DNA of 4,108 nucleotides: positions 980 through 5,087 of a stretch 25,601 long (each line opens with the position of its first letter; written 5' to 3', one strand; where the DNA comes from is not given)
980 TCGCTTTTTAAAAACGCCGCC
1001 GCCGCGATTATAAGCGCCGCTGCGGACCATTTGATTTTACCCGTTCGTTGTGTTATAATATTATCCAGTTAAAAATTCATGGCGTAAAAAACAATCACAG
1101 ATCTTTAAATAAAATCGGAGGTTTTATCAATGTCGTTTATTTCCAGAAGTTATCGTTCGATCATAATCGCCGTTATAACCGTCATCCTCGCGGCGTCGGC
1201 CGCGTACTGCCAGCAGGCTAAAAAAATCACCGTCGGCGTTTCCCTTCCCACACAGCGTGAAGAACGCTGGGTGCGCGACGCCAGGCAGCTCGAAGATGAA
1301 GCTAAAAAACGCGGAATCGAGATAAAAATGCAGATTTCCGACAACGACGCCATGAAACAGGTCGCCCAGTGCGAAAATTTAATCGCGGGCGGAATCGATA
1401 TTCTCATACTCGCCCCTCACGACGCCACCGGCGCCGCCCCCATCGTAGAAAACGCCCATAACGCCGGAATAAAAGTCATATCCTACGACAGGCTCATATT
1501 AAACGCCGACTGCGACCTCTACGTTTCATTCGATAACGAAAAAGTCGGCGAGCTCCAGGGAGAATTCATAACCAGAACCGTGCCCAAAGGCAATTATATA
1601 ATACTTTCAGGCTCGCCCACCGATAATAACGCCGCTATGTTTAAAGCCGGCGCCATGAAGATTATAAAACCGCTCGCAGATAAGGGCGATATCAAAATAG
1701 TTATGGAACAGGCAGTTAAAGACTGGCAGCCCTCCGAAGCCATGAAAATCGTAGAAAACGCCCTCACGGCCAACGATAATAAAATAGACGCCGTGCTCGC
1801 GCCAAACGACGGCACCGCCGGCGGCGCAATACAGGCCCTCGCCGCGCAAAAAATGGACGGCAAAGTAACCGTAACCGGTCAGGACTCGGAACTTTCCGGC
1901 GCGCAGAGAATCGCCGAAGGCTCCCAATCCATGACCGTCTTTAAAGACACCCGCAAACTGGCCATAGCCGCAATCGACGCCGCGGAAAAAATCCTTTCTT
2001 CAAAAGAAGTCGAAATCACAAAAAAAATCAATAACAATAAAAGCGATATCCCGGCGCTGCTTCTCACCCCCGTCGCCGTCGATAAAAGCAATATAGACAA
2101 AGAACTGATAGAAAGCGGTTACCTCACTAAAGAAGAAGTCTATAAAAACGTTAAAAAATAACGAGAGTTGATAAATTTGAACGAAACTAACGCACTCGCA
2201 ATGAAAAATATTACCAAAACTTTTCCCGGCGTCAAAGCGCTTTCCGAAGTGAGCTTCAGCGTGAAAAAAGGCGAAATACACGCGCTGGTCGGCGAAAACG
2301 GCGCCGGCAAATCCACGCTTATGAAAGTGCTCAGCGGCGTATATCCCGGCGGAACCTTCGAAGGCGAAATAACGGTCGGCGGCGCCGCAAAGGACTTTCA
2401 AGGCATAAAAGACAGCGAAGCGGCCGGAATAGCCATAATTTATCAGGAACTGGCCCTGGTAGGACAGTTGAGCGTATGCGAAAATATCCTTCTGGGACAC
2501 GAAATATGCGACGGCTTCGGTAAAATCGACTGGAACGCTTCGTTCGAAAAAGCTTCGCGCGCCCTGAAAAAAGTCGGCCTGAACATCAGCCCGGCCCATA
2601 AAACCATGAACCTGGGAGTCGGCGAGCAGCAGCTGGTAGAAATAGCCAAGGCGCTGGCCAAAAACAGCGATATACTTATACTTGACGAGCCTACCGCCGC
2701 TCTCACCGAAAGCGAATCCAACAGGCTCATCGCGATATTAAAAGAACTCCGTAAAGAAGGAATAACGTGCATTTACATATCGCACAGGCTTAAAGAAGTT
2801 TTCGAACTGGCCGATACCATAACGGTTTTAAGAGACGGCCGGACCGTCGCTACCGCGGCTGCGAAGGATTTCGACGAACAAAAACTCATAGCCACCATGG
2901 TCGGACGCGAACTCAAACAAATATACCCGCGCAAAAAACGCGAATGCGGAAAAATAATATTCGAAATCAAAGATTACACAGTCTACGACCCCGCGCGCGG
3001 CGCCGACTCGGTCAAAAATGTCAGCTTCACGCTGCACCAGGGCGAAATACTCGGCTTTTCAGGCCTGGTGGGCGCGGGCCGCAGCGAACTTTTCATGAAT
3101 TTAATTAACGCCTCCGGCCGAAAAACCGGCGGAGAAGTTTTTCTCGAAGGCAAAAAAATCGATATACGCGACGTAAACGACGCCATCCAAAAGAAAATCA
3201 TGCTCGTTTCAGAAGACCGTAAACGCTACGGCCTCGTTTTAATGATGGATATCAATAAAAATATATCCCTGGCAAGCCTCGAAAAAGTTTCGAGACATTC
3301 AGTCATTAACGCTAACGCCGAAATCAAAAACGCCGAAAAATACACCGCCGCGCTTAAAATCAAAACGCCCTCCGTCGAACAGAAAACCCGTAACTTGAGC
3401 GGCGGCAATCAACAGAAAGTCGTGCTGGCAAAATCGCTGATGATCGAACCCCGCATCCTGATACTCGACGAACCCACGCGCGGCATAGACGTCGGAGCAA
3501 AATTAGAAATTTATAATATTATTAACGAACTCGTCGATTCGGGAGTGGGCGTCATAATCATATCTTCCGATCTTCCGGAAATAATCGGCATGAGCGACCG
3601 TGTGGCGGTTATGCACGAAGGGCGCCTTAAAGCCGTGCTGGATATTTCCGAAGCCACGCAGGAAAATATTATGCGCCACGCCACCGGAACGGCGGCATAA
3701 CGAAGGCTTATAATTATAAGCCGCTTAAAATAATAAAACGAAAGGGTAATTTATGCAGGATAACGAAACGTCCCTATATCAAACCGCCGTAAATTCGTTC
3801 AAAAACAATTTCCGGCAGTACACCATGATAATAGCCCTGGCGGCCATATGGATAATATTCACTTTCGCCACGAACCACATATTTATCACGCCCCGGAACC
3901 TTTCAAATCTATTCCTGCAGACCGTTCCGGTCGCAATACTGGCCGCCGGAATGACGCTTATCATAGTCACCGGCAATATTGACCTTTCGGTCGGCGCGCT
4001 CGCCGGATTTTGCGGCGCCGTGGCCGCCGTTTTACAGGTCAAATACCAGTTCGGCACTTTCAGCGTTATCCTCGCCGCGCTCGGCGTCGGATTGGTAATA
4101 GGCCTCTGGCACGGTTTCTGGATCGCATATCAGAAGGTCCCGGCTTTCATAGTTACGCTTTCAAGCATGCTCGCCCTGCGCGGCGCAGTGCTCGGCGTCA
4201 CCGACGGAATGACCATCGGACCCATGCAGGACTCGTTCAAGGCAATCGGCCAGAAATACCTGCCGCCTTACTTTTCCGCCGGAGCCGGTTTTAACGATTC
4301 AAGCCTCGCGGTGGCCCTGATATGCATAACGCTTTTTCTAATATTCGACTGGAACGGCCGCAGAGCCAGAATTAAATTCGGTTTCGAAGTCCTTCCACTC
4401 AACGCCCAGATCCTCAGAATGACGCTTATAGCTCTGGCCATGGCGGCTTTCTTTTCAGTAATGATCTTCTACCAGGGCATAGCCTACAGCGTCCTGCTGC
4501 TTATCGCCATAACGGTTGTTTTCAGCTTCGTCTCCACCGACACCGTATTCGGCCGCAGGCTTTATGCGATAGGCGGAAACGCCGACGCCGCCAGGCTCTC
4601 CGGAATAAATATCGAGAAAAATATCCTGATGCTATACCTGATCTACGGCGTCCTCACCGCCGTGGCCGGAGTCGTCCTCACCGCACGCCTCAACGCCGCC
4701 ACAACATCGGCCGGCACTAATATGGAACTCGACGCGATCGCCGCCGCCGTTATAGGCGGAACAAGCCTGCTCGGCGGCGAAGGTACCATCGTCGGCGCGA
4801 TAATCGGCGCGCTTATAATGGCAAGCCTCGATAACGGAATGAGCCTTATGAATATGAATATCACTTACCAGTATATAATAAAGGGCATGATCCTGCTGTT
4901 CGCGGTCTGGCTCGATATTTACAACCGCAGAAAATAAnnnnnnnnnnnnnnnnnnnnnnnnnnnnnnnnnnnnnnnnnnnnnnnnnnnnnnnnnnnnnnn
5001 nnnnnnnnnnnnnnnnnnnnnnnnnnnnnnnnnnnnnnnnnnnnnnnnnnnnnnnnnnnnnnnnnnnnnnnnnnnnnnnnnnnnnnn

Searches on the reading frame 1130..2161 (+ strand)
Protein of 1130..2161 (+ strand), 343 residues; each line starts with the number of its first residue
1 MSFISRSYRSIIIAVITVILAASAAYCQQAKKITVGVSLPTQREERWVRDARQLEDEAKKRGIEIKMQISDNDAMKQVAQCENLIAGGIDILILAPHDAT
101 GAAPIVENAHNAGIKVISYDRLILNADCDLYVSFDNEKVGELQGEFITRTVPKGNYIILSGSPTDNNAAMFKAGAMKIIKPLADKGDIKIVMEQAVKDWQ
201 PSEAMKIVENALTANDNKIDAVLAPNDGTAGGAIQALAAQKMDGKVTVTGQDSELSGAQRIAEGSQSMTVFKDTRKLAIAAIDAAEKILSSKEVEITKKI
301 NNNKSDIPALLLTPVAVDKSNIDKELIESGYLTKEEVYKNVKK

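Call 11: search_protein_families(library=pfam, proteins=[window:1130-2161:+])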
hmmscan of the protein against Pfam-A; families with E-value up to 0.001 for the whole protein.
window:1130-2161:+ (343 aa): 2 families
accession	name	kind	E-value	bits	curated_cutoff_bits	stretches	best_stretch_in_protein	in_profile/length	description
PF13407.12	Peripla_BP_4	-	1.9e-66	224.7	35.1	1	35-292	1-257/258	Periplasmic binding protein domain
PF00532.27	Peripla_BP_1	-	8.9e-08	32.4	22.2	1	34-249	3-214/281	Periplasmic binding proteins and sugar binding domain of LacI family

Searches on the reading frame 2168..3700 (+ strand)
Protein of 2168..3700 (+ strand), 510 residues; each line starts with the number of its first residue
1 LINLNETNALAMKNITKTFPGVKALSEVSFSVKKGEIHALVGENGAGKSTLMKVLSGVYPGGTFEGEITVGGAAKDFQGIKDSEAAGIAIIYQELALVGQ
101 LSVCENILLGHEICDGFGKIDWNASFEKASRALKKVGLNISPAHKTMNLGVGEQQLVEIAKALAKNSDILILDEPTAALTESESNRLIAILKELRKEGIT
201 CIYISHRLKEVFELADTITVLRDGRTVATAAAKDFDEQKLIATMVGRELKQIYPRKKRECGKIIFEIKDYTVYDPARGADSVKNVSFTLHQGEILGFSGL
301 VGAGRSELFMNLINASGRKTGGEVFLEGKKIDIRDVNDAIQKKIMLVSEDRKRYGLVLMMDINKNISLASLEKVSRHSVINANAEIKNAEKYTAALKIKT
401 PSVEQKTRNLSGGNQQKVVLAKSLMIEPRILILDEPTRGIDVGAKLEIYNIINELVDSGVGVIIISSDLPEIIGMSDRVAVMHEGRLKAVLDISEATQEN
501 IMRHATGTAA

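Call 11: search_protein_families(library=pfam, proteins=[window:2168-3700:+])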
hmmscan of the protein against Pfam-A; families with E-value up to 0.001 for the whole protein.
window:2168-3700:+ (510 aa): 5 families
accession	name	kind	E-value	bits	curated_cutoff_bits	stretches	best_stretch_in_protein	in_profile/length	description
PF00005.33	ABC_tran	-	1.2e-52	178.6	25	2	25-177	1-137/137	ABC transporter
PF13304.12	AAA_21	-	8.5e-08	33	27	0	37-58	1-22/304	AAA domain, putative AbiEii toxin, Type IV TA system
PF02463.25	SMC_N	-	6.9e-07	29.3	40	0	128-219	122-209/220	RecF/RecN/SMC N terminal domain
PF09818.15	ABC_ATPase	-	4.4e-06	26.4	23.2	0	31-59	76-104/283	P-loop domain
PF03193.22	RsgA_GTPase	-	0.00047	20.5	30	0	26-57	98-128/174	RsgA GTPase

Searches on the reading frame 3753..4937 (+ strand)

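Call 11: search_protein_families(library=pfam, proteins=[window:3753-4937:+])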
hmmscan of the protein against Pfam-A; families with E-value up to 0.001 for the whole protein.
window:3753-4937:+ (394 aa): 1 family
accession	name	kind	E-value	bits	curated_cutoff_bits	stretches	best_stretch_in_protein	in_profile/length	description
PF02653.21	BPD_transp_2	-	2.1e-36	125.9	26.8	1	50-385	2-269/269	Branched-chain amino acid transport system / permease component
